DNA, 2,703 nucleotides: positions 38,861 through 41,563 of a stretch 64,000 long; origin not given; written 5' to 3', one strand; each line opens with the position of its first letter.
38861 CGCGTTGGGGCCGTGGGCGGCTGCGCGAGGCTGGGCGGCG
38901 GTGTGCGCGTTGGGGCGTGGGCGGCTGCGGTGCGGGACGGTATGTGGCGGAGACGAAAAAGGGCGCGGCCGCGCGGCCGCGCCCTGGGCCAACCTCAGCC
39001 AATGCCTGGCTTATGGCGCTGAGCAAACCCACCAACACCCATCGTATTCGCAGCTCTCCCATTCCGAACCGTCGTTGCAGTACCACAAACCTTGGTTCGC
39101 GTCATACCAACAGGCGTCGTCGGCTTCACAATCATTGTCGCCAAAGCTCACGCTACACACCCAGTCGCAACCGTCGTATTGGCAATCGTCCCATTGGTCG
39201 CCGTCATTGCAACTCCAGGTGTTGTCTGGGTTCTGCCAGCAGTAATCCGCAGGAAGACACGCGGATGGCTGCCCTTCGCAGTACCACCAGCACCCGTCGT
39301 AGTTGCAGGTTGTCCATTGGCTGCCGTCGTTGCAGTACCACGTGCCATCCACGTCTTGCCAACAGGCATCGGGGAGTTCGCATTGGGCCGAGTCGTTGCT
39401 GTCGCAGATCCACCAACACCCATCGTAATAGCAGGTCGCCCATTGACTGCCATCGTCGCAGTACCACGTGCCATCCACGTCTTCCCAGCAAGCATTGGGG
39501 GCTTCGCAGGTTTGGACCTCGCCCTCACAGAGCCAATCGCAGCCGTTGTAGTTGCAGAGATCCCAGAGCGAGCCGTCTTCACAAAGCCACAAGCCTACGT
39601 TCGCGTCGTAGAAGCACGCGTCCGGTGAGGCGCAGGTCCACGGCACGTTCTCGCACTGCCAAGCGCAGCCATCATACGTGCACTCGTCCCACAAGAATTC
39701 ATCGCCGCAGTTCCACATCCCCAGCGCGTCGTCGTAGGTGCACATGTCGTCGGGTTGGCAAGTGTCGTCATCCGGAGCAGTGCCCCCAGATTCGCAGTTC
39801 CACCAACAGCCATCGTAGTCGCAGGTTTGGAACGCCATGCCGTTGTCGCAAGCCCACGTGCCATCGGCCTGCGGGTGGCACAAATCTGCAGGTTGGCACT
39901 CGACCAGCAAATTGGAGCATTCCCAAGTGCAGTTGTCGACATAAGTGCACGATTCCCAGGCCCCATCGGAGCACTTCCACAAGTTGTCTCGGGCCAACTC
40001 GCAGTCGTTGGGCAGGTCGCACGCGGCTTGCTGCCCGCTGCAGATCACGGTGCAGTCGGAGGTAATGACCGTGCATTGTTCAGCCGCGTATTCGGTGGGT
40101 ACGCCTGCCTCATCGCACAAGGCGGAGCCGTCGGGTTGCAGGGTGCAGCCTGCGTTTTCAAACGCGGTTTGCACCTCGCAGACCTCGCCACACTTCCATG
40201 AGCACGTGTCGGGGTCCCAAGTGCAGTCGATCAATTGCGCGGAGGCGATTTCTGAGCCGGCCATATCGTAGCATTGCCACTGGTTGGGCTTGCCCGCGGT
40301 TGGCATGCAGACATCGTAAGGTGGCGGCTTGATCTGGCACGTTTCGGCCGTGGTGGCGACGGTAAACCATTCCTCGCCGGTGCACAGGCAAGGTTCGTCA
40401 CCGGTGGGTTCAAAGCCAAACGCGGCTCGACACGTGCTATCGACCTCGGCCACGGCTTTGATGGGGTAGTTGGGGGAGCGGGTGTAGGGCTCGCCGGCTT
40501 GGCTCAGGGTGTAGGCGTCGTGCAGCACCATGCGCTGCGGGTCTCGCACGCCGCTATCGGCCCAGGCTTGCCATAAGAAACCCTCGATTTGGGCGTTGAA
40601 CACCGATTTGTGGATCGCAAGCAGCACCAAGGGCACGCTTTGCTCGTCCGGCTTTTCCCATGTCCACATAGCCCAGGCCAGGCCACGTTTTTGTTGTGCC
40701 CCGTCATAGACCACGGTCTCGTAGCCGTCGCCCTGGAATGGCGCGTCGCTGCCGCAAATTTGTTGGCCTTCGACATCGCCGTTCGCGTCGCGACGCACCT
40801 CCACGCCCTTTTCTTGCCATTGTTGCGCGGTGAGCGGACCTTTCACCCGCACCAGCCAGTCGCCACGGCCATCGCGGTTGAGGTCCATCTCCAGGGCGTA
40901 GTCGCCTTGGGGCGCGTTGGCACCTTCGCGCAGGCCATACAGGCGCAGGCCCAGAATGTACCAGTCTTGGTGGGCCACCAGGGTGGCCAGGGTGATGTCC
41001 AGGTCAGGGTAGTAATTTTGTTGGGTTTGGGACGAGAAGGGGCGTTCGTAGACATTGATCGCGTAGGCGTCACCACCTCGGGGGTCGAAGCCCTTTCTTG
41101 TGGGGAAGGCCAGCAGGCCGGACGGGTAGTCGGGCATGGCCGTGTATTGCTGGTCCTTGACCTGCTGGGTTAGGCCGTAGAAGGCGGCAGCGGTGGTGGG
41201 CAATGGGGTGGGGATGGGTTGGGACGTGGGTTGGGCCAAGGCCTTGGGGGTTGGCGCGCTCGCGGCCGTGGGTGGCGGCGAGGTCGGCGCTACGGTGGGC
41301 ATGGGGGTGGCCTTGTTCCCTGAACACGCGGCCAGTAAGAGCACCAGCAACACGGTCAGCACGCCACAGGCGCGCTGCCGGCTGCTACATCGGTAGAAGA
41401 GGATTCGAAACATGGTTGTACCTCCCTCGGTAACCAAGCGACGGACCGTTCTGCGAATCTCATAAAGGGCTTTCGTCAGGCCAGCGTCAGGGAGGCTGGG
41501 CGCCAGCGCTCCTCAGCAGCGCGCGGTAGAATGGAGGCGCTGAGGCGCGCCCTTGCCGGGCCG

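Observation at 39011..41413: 800-aa lipoprotein ending in eight tandem 6-cysteine, Trp-rich repeats of a family I cannot place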

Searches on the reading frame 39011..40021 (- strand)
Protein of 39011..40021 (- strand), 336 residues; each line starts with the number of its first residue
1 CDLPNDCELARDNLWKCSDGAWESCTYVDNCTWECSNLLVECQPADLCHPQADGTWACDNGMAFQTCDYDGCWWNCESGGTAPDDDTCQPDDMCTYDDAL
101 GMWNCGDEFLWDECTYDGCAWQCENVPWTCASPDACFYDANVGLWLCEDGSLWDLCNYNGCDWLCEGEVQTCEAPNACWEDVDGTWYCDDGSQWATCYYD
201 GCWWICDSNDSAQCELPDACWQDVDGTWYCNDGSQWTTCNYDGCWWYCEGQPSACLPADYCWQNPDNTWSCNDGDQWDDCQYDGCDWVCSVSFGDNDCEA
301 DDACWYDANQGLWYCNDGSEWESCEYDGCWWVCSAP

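Call 14: find_homologous_proteins(query=window:39011-40021:-, max_evalue=0.001)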
Query window:39011-40021:-: 84 candidates shared short words with the query, none scored E <= 0.001.

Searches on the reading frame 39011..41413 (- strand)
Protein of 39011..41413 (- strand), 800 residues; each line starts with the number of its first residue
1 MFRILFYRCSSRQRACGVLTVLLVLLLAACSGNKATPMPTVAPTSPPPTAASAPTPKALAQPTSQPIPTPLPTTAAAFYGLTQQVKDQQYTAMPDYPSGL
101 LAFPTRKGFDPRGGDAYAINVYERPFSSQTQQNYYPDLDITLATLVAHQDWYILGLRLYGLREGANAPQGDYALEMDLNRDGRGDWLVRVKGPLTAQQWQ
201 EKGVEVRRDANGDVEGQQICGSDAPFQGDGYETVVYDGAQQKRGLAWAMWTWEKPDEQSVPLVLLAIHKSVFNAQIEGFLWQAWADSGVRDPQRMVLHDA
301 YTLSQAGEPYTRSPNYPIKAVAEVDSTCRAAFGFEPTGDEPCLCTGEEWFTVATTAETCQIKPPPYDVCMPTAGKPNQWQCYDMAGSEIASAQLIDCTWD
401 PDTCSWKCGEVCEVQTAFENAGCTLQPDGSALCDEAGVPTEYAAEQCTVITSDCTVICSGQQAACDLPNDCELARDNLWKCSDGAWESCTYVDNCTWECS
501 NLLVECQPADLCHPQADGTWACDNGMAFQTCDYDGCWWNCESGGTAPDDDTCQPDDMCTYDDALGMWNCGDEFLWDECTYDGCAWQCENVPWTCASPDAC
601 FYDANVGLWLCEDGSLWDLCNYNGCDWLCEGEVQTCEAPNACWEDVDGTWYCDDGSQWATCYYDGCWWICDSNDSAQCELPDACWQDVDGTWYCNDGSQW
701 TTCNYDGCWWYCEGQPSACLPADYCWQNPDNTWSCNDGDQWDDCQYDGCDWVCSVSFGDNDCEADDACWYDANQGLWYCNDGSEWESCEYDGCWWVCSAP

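Call 3: search_protein_families(library=pfam, proteins=[window:39011-41413:-], max_evalue=10)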
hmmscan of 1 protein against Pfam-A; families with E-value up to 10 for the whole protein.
window:39011-41413:- (800 aa): 0 families

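Call 4: search_protein_families(library=ncbifam, proteins=[window:39011-41413:-], max_evalue=10)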
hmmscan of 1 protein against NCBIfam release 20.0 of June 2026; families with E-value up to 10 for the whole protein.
window:39011-41413:- (800 aa): 2 families
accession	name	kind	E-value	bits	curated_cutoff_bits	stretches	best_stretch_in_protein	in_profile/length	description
NF053526.1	Myco_lipo_LppK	equivalog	0.41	10.6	125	1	14-70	7-58/167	lipoprotein LppK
NF052326.1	anti_RE_DarA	equivalog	0.64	8.5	350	1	40-134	379-470/654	antirestriction phage head protein DarA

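Call 6: find_homologous_proteins(query=window:39011-41413:-, max_evalue=0.001)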
Query window:39011-41413:- (800 aa): 56 proteins with E <= 0.001 among 8000 candidates.
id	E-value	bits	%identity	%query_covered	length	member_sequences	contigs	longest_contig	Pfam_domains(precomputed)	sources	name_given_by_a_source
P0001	0.0e+0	1951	100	100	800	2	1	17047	-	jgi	-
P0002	4.0e-292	990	57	94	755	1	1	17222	-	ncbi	-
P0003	3.0e-208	712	48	89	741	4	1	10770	-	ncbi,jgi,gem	-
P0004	3.7e-93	331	34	66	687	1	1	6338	-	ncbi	-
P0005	2.9e-84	302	35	76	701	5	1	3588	-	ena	-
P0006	2.4e-83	299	34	74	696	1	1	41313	-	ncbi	-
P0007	2.0e-82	296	35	76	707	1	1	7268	-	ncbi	-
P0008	5.1e-82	294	33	77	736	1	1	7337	-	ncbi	-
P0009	1.0e-81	293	34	73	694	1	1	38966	-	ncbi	-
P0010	1.3e-81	293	36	74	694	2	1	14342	-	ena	-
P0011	4.9e-78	281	36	77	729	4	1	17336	-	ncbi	-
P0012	1.3e-55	207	31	84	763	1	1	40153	-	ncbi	-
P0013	1.4e-55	207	41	37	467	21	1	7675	PF22904.4,PF17210.10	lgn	-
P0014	5.2e-55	205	29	90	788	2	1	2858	-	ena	-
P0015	5.9e-54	201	40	39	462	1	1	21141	PF22904.4,PF17210.10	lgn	-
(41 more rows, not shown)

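Call 7: search_solved_structures(query=window:39011-41413:-, max_evalue=10)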
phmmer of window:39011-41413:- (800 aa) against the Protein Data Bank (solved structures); distinct sequences matched with E-value up to 10: 3.
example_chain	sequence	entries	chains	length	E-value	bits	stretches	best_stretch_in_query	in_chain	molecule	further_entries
8otz_A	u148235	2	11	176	0.31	11.8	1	33-105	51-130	ATP6V1F neighbor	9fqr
6e5f_A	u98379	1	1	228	1.3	9.8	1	16-59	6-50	Lipid binding protein LpqN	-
6e5d_A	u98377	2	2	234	1.3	9.8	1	16-59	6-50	Lipid binding protein LpqN | Probable conserved lipoprotein LpqN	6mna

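Call 33: find_encoding_contigs(protein=P0002, flank=8000, max_places=3)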
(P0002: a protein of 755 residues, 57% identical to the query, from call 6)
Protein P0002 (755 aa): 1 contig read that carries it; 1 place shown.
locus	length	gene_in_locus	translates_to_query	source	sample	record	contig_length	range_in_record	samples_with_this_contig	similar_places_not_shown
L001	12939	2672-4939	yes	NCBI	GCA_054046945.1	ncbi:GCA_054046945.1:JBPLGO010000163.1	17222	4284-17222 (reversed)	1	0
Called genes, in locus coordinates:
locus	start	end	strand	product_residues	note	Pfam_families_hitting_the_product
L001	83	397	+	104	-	PF02604:PhdYeFM_antitox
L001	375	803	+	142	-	PF01850:PIN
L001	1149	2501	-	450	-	PF05496:RuvB_N, PF13191:AAA_16 (weak), PF07728:AAA_5 (weak), PF13173:AAA_14 (weak), PF00004:AAA, PF16193:AAA_assoc_2, PF12002:MgsA_C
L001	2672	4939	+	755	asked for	-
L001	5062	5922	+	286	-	PF02645:DegV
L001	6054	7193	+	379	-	PF13240:Zn_Ribbon_1 (weak), PF23446:LysM1_NFP_LYK (faint), PF01476:LysM, PF23462:LysM3_NFP (faint), PF23473:LysM3_LYK4_5 (weak), PF23577:LysM_RLK (faint), PF01476:LysM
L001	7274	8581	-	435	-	PF00285:Citrate_synt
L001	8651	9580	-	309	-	PF00056:Ldh_1_N, PF02866:Ldh_1_C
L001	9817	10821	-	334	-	PF00890:FAD_binding_2 (faint), PF01266:DAO (faint), PF03486:HI0933_like (faint), PF07992:Pyr_redox_2, PF13738:Pyr_redox_3, PF00070:Pyr_redox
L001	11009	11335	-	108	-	PF01909:NTP_transf_2, PF18765:Polbeta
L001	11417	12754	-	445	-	PF00919:UPF0004, PF04055:Radical_SAM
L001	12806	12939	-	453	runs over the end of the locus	PF02737:3HCDH_N (faint), PF03721:UDPG_MGDP_dh_N, PF03807:F420_oxidored (faint), PF00984:UDPG_MGDP_dh, PF03720:UDPG_MGDP_dh_C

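Call 40: find_related_loci(query=window:39011-41413:-, collection=genome_contigs, flank=5000)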
Query window:39011-41413:- (800 aa) in genome_contigs; peptide patterns used: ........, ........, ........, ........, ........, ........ (x = any residue, [..] = any of these).
8 stretches matched a pattern, but none encodes a relative of the query by tblastn (E <= 1e-3).

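Call 47: find_encoding_contigs(protein=P0006, flank=7000, max_places=2)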
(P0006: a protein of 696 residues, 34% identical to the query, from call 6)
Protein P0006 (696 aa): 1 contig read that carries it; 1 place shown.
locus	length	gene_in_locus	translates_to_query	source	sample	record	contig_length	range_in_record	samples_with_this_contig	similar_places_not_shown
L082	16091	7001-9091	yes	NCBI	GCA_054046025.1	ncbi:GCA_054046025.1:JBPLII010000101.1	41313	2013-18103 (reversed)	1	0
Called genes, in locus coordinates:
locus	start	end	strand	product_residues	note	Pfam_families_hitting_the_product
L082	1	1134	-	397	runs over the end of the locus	PF08331:QueG_DUF1730, PF13484:Fer4_16, PF00514:Arm (faint), PF03130:HEAT_PBS (faint), PF13513:HEAT_EZ (faint), PF13646:HEAT_2, PF02985:HEAT (faint)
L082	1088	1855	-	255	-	-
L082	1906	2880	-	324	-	PF00294:PfkB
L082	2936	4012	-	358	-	PF01008:IF-2B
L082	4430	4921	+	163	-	PF00578:AhpC-TSA, PF08534:Redoxin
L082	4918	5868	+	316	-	PF00005:ABC_tran, PF13304:AAA_21 (weak)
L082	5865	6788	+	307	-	PF00005:ABC_tran, PF13304:AAA_21 (weak)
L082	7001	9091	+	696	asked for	-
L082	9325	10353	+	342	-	PF02504:FA_synthesis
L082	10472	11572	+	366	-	PF01098:FTSW_RODA_SPOVE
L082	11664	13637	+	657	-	PF03453:MoeA_N, PF00994:MoCF_biosynth, PF03454:MoeA_C, PF12727:PBP_like, PF12974:Phosphonate-bd (weak), PF13531:SBP_bac_11 (weak)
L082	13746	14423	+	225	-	PF00702:Hydrolase (weak), PF12710:HAD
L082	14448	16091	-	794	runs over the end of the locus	PF13401:AAA_22 (weak), PF02985:HEAT (faint), PF13646:HEAT_2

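Call 48: find_encoding_contigs(protein=P0012, flank=7000, max_places=2)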
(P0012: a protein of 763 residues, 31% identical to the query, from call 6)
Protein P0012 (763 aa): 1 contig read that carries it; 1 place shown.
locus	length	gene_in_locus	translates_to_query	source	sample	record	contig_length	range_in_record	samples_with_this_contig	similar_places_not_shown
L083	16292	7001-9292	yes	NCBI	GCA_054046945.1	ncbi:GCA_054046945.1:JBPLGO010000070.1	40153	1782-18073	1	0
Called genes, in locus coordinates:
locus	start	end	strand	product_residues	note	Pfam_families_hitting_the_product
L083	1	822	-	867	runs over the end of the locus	?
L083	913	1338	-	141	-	PF01951:Archease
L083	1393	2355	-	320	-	PF16745:RsgA_N, PF03193:RsgA_GTPase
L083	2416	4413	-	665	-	PF12797:Fer4_2 (faint), PF13183:Fer4_8, PF13187:Fer4_9, PF13237:Fer4_10, PF02754:CCG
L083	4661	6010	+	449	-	PF02749:QRPTase_N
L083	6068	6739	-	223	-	PF13197:DUF4013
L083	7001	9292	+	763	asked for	-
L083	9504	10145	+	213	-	-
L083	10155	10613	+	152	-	-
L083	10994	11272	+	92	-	-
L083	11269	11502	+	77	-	-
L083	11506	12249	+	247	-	-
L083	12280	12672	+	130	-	-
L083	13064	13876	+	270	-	PF00145:DNA_methylase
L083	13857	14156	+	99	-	-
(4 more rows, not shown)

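Call 49: find_encoding_contigs(protein=P0003, flank=7000, max_places=2)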
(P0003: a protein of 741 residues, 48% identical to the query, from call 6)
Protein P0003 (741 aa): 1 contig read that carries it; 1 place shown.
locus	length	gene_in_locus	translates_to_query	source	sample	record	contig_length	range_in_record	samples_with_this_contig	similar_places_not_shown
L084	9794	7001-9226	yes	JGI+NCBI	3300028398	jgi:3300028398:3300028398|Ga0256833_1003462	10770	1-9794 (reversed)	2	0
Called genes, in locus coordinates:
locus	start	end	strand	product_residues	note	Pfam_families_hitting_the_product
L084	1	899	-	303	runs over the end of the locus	PF01297:ZnuA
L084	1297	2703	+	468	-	PF14353:CpXC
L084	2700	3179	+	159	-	PF01575:MaoC_dehydratas, PF13452:FAS1_DH_region (faint)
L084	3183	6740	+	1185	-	PF00912:Transgly, PF00905:Transpeptidase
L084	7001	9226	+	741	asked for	-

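Call 55: find_encoding_contigs(protein=P0001, flank=10000, max_places=3)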
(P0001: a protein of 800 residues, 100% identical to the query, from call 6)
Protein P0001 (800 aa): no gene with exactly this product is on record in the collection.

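Call 56: find_encoding_contigs(protein=window:39011-41413:-, flank=3000, max_places=3)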
Protein window:39011-41413:- (800 aa): 2 contigs read that carry it; 2 places shown.
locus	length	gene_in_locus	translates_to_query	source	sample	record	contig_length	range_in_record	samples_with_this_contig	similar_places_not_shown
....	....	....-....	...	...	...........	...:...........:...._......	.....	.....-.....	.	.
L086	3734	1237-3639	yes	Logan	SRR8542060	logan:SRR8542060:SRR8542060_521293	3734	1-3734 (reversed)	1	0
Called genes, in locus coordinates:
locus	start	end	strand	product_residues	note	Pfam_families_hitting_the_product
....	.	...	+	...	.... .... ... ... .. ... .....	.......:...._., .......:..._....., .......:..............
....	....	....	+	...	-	-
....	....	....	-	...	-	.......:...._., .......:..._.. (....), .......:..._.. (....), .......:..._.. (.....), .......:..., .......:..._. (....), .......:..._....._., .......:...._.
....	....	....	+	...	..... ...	-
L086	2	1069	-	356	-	?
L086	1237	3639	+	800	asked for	-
